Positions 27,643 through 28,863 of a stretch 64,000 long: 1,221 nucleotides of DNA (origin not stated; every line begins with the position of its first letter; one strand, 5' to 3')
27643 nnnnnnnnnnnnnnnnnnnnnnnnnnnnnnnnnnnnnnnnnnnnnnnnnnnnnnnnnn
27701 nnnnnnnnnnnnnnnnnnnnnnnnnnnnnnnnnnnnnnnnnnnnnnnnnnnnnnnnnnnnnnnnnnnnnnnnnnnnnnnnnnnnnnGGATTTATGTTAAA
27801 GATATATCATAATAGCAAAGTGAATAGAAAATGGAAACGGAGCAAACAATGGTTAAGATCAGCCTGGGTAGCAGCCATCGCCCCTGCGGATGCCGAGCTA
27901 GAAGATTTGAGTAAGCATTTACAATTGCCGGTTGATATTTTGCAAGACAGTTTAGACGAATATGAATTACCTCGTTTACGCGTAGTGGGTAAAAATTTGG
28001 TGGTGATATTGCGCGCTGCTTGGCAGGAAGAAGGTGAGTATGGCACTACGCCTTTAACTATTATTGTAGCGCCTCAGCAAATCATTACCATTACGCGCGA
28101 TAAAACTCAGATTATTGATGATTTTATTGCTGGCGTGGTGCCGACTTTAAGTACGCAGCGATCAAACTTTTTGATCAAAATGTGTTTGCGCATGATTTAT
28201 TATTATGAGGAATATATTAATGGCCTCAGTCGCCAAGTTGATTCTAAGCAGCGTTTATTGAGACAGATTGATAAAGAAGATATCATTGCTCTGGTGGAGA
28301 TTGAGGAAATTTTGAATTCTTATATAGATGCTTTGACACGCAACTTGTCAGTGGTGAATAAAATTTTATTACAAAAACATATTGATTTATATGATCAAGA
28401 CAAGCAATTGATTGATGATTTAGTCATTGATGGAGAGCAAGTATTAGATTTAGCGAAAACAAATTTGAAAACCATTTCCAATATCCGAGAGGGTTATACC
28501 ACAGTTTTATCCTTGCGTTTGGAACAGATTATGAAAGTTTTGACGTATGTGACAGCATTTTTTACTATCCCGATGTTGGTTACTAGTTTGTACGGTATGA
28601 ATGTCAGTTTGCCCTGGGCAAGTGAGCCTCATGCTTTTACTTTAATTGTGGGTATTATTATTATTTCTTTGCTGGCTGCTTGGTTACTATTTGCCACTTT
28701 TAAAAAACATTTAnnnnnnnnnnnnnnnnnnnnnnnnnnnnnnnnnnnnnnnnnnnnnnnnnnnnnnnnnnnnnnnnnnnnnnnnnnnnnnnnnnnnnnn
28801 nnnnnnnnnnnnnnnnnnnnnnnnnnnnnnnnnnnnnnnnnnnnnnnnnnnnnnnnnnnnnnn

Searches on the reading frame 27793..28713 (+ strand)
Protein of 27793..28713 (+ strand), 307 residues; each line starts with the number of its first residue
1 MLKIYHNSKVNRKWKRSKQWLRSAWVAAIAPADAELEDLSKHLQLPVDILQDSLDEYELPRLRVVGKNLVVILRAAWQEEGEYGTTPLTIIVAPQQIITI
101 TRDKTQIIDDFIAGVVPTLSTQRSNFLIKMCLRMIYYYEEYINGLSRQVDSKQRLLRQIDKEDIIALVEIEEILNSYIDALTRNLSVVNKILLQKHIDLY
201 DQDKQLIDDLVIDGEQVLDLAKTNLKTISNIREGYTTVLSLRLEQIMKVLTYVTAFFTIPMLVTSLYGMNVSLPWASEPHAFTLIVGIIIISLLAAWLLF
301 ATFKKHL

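Call 20: search_protein_families(library=pfam, proteins=[window:27793-28713:+], max_evalue=0.001)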
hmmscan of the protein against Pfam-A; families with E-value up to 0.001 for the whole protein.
window:27793-28713:+ (307 aa): 1 family
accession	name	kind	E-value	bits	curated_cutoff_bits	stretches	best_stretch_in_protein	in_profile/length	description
PF01544.23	CorA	-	4.9e-44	151.3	27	1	24-300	5-290/292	CorA-like Mg2+ transporter protein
